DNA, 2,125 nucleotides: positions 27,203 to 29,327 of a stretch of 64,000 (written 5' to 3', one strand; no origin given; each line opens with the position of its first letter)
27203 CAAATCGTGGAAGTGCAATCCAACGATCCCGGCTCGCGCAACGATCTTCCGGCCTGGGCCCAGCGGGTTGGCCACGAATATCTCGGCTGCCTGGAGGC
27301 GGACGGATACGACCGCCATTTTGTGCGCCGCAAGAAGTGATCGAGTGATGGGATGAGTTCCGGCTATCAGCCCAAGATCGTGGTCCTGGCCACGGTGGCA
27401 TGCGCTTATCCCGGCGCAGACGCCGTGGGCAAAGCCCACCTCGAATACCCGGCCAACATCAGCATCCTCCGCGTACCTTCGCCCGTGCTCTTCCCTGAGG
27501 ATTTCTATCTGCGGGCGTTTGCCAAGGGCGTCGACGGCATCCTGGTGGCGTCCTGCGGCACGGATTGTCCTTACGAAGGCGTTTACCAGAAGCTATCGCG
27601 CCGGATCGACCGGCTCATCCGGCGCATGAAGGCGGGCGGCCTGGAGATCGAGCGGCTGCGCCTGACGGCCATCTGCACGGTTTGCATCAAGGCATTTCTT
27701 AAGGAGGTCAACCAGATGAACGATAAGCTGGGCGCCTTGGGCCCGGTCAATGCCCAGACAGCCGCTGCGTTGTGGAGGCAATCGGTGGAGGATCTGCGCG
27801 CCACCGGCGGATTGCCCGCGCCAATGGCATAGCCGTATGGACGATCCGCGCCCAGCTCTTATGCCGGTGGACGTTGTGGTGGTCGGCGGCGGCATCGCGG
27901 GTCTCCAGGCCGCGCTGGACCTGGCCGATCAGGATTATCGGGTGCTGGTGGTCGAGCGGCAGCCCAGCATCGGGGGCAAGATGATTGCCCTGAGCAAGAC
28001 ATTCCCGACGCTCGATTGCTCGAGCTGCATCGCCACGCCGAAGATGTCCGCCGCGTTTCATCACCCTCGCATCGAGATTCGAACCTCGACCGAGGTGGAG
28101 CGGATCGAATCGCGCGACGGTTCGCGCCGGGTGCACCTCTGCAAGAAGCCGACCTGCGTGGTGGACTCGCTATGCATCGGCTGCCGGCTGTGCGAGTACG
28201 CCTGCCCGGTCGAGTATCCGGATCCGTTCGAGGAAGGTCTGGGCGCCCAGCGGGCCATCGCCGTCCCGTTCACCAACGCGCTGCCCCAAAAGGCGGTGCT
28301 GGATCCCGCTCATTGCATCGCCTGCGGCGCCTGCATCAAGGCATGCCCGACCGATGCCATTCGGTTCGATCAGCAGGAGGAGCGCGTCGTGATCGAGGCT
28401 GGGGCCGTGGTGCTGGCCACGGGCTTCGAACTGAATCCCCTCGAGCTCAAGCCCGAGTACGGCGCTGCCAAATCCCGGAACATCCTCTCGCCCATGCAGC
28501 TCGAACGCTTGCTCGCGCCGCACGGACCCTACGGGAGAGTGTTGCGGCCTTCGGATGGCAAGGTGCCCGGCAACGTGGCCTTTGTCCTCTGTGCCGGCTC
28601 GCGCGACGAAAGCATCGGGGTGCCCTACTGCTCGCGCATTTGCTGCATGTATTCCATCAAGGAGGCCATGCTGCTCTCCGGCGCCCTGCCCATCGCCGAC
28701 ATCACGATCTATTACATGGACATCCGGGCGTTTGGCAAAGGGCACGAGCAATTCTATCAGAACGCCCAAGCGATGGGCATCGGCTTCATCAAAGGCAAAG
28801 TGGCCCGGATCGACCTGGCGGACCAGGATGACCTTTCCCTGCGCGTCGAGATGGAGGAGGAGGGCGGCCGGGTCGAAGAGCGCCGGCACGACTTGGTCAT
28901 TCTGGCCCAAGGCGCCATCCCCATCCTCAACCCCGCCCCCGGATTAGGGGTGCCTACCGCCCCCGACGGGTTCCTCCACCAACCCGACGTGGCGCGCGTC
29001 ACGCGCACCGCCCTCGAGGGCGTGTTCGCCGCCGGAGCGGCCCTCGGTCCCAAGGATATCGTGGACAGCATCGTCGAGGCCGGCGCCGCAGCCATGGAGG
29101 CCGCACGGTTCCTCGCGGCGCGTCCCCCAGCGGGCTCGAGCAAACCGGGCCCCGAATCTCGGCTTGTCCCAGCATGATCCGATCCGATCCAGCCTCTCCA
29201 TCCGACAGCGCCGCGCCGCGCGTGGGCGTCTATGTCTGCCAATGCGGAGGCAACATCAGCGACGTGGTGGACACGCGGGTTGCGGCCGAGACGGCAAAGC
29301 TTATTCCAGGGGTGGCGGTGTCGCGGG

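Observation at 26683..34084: sigma54-driven Trx-TusA-MvhD-HdrA-HdrA'-wHTH-QmoC-DsrE-DsrE operon without HdrB, Apr/Dsr or hydrogenase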

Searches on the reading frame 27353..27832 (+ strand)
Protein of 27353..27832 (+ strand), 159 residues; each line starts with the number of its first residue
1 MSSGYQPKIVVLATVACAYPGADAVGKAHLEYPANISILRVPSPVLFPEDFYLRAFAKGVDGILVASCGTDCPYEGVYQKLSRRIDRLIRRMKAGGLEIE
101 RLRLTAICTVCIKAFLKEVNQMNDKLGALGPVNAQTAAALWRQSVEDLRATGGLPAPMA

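Call 3: search_protein_families(library=pfam, proteins=[window:27353-27832:+], max_evalue=0.01)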
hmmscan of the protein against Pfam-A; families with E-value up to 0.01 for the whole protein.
window:27353-27832:+ (159 aa): 1 family
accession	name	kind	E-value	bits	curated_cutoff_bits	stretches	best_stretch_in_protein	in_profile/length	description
PF02662.21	FlpD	-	7.4e-23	81.3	22.3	1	9-130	1-123/123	Methyl-viologen-reducing hydrogenase, delta subunit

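Call 7: search_protein_families(library=ncbifam, proteins=[window:27353-27832:+], max_evalue=0.001)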
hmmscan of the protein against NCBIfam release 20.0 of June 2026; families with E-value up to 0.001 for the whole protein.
window:27353-27832:+ (159 aa): 4 families
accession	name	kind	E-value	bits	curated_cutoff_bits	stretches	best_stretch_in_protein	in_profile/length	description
NF040770.1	hetero_SS_HdrA2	exception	5.1e-21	74.5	1100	1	6-133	647-775/777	CoB-CoM heterodisulfide reductase HdrA2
NF045873.1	F420_non_VhuD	exception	7e-17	61.8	215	1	7-132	2-128/132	F420-non-reducing hydrogenase iron-sulfur subunit VhuD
NF041891.1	hdrA_Methbact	equivalog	1.8e-10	39.7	1300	1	16-126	652-758/762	ferredoxin:CoB-CoM heterodisulfide reductase subunit HdrA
NF041778.1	hetero_SS_HdrA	equivalog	8.2e-07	27.2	1400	1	8-72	655-719/771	ferredoxin:CoB-CoM heterodisulfide reductase subunit HdrA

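Call 45: find_homologous_proteins(query=window:27353-27832:+, max_evalue=0.001)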
Query window:27353-27832:+ (159 aa): 1900 proteins with E <= 0.001 among 2265 candidates; the best 120 are listed.
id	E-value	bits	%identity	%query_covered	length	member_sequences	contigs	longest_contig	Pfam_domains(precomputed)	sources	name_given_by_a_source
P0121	4.2e-100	350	100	100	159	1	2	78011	PF02662.22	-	-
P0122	6.5e-89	314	90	98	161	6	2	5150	PF02662.22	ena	-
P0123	1.8e-87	309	88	99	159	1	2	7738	PF02662.22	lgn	-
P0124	4.9e-87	308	88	97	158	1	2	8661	PF02662.22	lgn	-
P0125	2.0e-85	302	87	94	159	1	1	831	PF02662.22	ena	-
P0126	5.8e-85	301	83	100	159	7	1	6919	PF02662.22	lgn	-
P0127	5.5e-84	298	87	94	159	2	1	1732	PF02662.22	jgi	jgi:coenzyme F420-reducing hydrogenase delta subunit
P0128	7.7e-83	294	82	100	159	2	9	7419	PF02662.22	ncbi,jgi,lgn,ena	-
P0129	1.0e-82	294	81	100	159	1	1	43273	PF02662.22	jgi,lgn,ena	-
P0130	1.8e-82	293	83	99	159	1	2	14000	PF02662.22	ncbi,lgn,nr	ncbi:MAG: hydrogenase iron-sulfur subunit [Verrucomicrobia bacterium]|nr:hydrogenase iron-sulfur sub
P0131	4.2e-82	292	82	98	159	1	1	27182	PF02662.22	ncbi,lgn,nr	ncbi:MAG: hydrogenase iron-sulfur subunit [Verrucomicrobia bacterium]|nr:hydrogenase iron-sulfur sub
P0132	6.5e-81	288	82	99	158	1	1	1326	PF02662.22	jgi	jgi:coenzyme F420-reducing hydrogenase delta subunit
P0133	4.3e-74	266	77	96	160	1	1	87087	PF02662.22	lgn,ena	-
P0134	9.8e-74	265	77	92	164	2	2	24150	PF02662.22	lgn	-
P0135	1.7e-73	264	74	100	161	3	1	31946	PF02662.22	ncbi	-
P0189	4.9e-63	230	69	96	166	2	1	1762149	PF02662.22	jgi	-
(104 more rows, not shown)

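Call 63: search_solved_structures(query=window:27353-27832:+, max_evalue=0.001, show_alignments=3)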
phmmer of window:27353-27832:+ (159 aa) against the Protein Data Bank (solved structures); distinct sequences matched with E-value up to 0.001: 6.
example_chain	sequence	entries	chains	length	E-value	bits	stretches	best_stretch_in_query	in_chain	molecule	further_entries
9sw2_D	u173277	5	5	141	2.2e-17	66.8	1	8-133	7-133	F420-non-reducing hydrogenase iron-sulfur subunit D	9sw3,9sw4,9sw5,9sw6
5odc_D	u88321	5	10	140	8.8e-16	61.6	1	3-133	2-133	Methyl-viologen reducing hydrogenase subunit D | Methyl-viologen reducing hydrogenase, subunit D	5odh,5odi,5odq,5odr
8rvu_F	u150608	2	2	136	6.6e-15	58.8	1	4-133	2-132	Methyl viologen-reducing hydrogenase, subunit D-related protein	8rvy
8rvv_F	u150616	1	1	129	3e-14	56.6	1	5-131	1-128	Methyl viologen-reducing hydrogenase, subunit D-related protein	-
7bkb_F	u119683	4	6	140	2.8e-13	53.5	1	2-109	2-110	F420-non-reducing hydrogenase subunit D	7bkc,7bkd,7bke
9sfi_K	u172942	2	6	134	1.7e-11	47.7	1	7-131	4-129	F420-non-reducing hydrogenase subunit delta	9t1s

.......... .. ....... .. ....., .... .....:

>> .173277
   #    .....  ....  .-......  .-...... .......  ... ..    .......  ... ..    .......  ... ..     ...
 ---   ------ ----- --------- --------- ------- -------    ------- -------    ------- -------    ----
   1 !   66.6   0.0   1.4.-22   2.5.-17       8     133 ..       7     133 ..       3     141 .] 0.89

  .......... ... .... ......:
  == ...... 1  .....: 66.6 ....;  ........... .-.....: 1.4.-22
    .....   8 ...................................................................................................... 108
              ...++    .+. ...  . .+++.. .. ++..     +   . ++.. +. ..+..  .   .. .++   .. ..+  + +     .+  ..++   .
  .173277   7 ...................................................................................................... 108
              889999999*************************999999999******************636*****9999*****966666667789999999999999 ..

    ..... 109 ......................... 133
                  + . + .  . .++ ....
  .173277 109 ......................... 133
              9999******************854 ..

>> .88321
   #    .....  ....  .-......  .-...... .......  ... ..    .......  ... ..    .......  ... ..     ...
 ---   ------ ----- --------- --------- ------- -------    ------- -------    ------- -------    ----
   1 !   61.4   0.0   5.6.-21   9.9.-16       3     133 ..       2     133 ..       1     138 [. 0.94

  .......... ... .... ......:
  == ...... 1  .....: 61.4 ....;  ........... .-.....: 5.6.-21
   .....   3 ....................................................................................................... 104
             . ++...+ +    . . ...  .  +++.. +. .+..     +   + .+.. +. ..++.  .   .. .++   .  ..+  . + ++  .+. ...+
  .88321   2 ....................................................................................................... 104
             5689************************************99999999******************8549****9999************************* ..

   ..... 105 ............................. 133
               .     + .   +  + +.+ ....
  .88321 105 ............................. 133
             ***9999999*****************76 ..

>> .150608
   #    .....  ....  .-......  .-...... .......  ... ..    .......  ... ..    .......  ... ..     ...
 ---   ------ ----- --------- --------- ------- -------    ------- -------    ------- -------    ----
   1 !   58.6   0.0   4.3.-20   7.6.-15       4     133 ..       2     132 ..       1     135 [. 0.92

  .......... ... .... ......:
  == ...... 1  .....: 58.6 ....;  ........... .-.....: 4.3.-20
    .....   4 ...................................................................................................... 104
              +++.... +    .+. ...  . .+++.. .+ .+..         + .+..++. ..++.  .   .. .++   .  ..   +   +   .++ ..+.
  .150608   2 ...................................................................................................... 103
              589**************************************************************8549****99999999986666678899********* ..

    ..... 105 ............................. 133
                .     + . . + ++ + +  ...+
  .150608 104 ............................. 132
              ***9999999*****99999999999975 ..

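Call 75: find_encoding_contigs(protein=P0189, flank=10000, max_places=2)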
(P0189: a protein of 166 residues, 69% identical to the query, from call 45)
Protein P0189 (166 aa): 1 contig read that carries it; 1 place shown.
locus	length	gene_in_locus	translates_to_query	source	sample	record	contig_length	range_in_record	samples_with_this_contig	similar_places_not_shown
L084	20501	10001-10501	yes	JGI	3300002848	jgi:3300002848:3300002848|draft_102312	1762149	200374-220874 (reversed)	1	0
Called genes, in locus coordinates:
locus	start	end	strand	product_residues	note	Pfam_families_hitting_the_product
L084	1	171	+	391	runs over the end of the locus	PF07642:BBP2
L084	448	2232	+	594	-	PF13520:AA_permease_2, PF00324:AA_permease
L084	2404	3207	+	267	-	PF00481:PP2C, PF13672:PP2C_2, PF07228:SpoIIE (weak)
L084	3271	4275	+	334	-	PF00069:Pkinase, PF07714:PK_Tyr_Ser-Thr, PF01636:APH (faint), PF03109:ABC1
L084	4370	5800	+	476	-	PF03951:Gln-synt_N, PF00120:Gln-synt_C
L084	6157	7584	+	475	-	PF00158:Sigma54_activat, PF14532:Sigma54_activ_2, PF07728:AAA_5 (weak), PF25601:AAA_lid_14, PF02954:HTH_8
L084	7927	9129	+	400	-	PF03349:Toluene_X (weak)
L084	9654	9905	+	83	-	PF01206:TusA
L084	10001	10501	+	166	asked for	PF02662:FlpD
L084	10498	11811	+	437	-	PF00890:FAD_binding_2, PF01266:DAO, PF01946:Thi4 (weak), PF07992:Pyr_redox_2 (weak), PF12831:FAD_oxidored, PF13450:NAD_binding_8, PF12838:Fer4_7 (weak), PF13187:Fer4_9 (weak), +7 more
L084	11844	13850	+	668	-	PF00890:FAD_binding_2 (weak), PF01266:DAO (weak), PF07992:Pyr_redox_2, PF12831:FAD_oxidored (weak), PF13450:NAD_binding_8, PF01593:Amino_oxidase (weak), PF00037:Fer4, PF12837:Fer4_6 (weak), +1 more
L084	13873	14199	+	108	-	-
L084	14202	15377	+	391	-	PF12797:Fer4_2 (faint), PF13183:Fer4_8, PF13187:Fer4_9, PF13237:Fer4_10, PF12838:Fer4_7 (weak), PF13534:Fer4_17, PF27541:CitB, PF02665:Nitrate_red_gam (weak), +2 more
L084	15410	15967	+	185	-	PF13686:DrsE_2, PF02635:DsrE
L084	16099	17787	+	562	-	PF06762:LMF1, PF25179:LMF1_C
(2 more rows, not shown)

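Call 79: predict_structure(alignment_id=A3)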
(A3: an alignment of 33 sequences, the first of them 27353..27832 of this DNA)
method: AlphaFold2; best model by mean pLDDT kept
length: 159 residues; sequences in the alignment: 33
mean_pLDDT: 84.6   pTM: 0.81
mean pLDDT of the five models: 84.6, 82.9, 81.3, 79.8, 78.6
residues with pLDDT >= 90: 68; 70-90: 75; 50-70: 13; < 50: 3
segments of 3 or more residues with pLDDT < 50: none
pLDDT, mean of each block of 10 residues (from residue 1): 78 78 75 86 83 96 87 79 91 94 80 85 94 96 89 63
secondary structure, 60 per line:
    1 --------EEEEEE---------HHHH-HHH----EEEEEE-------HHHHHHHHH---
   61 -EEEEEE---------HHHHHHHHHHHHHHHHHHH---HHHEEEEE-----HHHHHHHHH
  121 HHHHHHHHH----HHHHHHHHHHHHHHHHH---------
elements in order: E9-14 H24-27 E36-41 H49-57 E62-67 H77-95 E102-106 H112-129 H134-150

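Call 83: fold_search(model_id=the predicted structure, library=pdb)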
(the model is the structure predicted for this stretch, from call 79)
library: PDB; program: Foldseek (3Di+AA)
matches with E <= 10: 1445; with E <= 0.001: 4
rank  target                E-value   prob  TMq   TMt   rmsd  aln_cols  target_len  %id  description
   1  5odc_D                1.3e-09  1.00  0.71  0.81   2.9       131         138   32  Heterodisulfide reductase / [NiFe]-hydrogenase complex from Methanothermococcus thermolithotrophicus at 2.3 A resoluti (released 2017-08-30)
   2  5odh_D                1.6e-09  1.00  0.71  0.81   2.8       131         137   32  Heterodisulfide reductase / [NiFe]-hydrogenase complex from Methanothermococcus thermolithotrophicus soaked with heter (released 2017-08-30)
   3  8rvu_F                3.2e-08  1.00  0.69  0.84   2.9       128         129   32  CryoEM structure of the Elp-Hdr complex of Methanothermobacter marburgensis state 2 (composite structure) (released 2025-05-14)
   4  7bkb_F                9.2e-08  1.00  0.68  0.78   3.2       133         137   28  Formate dehydrogenase - heterodisulfide reductase - formylmethanofuran dehydrogenase complex from Methanospirillum hun (released 2021-09-29)
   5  1kz4_C                1.5e-02  0.87  0.39  0.41   7.1       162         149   13  Mutant enzyme W63Y Lumazine Synthase from S.pombe (released 2002-07-24)
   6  1vsq_MODEL_1_A        1.6e-02  0.63  0.32  0.36  15.7       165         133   14  Solution NMR structure of the productive complex between IIAMannose and IIBMannose of the mannose transporter  (released 2008-02-19)
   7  8uav_A                1.6e-02  0.63  0.34  0.25  11.1       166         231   10  Cryo-EM Structure of Brucella Abortus Lumazine Synthase (BLS) Engineered with Shiga Toxin I subunit B (Stx1B) (released 2025-03-26)
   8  2jzn_A                1.7e-02  0.63  0.32  0.36  15.7       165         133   14  Solution NMR structure of the productive complex between IIAMannose and IIBMannose of the mannose transporter of the E (released 2008-02-19)
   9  5mq7_0A               1.7e-02  0.60  0.33  0.32  10.6       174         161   10  Structure of AaLS-13 (released 2017-03-22)
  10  1di0_D                1.7e-02  0.57  0.32  0.34  11.0       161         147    9  CRYSTAL STRUCTURE OF LUMAZINE SYNTHASE FROM BRUCELLA ABORTUS (released 2000-04-24)
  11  1kz1_C                1.8e-02  0.84  0.38  0.39   7.2       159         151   14  Mutant enzyme W27G Lumazine Synthase from S.pombe (released 2002-07-24)
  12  1kz6_C                1.8e-02  0.82  0.39  0.41   7.0       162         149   13  Mutant enzyme W63Y/L119F Lumazine Synthase from S.pombe (released 2002-07-24)
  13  1kz1_A                1.9e-02  0.72  0.37  0.39  11.0       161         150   15  Mutant enzyme W27G Lumazine Synthase from S.pombe (released 2002-07-24)
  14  2b98_A                1.9e-02  0.57  0.32  0.35  13.7       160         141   12  Crystal Structure of an archaeal pentameric riboflavin synthase (released 2005-11-08)
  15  3gx1_B                2.1e-02  0.77  0.36  0.42  10.9       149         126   15  Crystal structure of a domain of lin1832 from Listeria innocua (released 2009-04-21)
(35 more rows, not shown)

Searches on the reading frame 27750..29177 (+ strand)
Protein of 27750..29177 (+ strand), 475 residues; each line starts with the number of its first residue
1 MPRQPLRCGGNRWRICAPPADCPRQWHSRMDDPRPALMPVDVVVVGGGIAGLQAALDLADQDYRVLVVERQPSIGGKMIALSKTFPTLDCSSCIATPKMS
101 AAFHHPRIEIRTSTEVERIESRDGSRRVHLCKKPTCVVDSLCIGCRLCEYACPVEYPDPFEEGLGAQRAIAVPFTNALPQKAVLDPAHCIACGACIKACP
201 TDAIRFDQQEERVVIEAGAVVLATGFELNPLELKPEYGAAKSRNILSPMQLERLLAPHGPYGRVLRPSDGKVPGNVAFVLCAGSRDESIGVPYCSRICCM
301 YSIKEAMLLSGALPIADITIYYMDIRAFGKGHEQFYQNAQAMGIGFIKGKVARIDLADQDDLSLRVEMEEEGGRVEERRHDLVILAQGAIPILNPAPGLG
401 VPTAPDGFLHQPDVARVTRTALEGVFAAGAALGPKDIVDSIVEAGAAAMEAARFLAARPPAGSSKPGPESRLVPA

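Call 3: search_protein_families(library=pfam, proteins=[window:27750-29177:+], max_evalue=0.01)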
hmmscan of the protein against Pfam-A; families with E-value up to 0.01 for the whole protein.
window:27750-29177:+ (475 aa): 27 families (the best 25 are shown)
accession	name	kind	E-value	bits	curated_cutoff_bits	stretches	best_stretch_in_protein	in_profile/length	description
PF07992.20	Pyr_redox_2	-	4.8e-15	56.2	26.1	2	41-85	2-46/291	Pyridine nucleotide-disulphide oxidoreductase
PF12838.12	Fer4_7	-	1.5e-11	45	27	2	142-203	2-52/52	4Fe-4S dicluster domain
PF00037.32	Fer4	-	2.6e-11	43.3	21.1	2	183-205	2-24/24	4Fe-4S binding domain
PF01266.30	DAO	-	1.8e-10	41.3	27.9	1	41-76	1-37/353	FAD dependent oxidoreductase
PF12831.13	FAD_oxidored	-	3.9e-09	36.8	27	1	41-79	1-39/416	FAD dependent oxidoreductase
PF00890.30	FAD_binding_2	-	6.2e-09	36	20.4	1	41-77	1-37/414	FAD binding domain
PF13450.12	NAD_binding_8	-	9.8e-09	35.8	21.9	1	44-78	1-35/68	NAD(P)-binding Rossmann-like domain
PF13187.11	Fer4_9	-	2.5e-08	34.3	27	1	142-204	2-52/52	4Fe-4S dicluster domain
PF01946.23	Thi4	-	1.9e-07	31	26.2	1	38-80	16-59/235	Thi4 family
PF12797.12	Fer4_2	-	8.5e-07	29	24.5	1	183-201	4-22/22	4Fe-4S binding domain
PF03486.20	HI0933_like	-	1e-06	28.9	50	1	41-79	2-40/244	HI0933-like protein Rossmann domain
PF13237.11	Fer4_10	-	1.6e-05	25.2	25.5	1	182-215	2-37/53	4Fe-4S dicluster domain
PF12837.12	Fer4_6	-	2.4e-05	24.5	25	2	185-204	5-24/24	4Fe-4S binding domain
PF00070.33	Pyr_redox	-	3e-05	24.9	22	1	42-75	2-35/82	Pyridine nucleotide-disulphide oxidoreductase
PF13484.11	Fer4_16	-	3.2e-05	25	30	1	188-207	1-20/66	4Fe-4S double cluster binding domain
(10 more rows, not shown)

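Call 7: search_protein_families(library=ncbifam, proteins=[window:27750-29177:+], max_evalue=0.001)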
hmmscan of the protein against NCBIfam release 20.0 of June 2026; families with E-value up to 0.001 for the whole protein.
window:27750-29177:+ (475 aa): 119 families (the best 25 are shown)
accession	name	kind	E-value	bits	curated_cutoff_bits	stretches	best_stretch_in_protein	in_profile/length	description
NF040770.1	hetero_SS_HdrA2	exception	2.7e-134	449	1100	1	41-456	141-561/777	CoB-CoM heterodisulfide reductase HdrA2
NF041778.1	hetero_SS_HdrA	equivalog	2.9e-93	313.1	1400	1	41-459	144-574/771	ferredoxin:CoB-CoM heterodisulfide reductase subunit HdrA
NF041891.1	hdrA_Methbact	equivalog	6.5e-89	299.1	1300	1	39-452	133-553/762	ferredoxin:CoB-CoM heterodisulfide reductase subunit HdrA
NF009409.0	PRK12770.1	subfamily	1.7e-09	37.2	343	1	351-458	248-353/360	putative glutamate synthase subunit beta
TIGR03467.1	HpnE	equivalog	2.4e-09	37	283.05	1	42-81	1-40/430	hydroxysqualene dehydroxylase HpnE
NF045637.1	carotdesatCrtDProt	equivalog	4.6e-09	35.3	580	1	42-90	1-49/485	1-hydroxycarotenoid 3,4-desaturase CrtD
NF005560.0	PRK07233.1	equivalog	4.9e-09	35.5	252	1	42-79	3-40/435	hypothetical protein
NF041087.1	bile_acid_BaiCD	equivalog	6.1e-09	34.5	825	1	39-117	380-456/642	bile acid Fe-S flavoenzyme BaiCD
TIGR01944.1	rnfB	subfamily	7.1e-09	35.5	68.7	1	179-217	105-143/190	RnfABCDGE type electron transport complex subunit B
TIGR03997.1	mycofact_OYE_2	equivalog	2.8e-08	32.6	793.15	1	8-86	349-426/645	mycofactocin system FadH/OYE family oxidoreductase 2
NF009410.0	PRK12771.1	subfamily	3.1e-08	32.7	516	1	42-78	141-177/566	NAD(P)-binding protein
TIGR01372.1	soxA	subfamily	7.8e-08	30.6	1164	1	40-82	169-211/996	sarcosine oxidase subunit alpha family protein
NF005415.0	PRK06991.1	equivalog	8.4e-08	32.2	281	1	182-215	80-113/284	electron transport complex subunit RsxB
NF045599.1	bili_reduct_long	exception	1.1e-07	30.5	750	1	37-86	379-427/641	bilirubin reductase, long form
NF006446.0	PRK08764.1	equivalog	1.5e-07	31.4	220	1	176-216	75-115/139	Rnf electron transport complex subunit RnfB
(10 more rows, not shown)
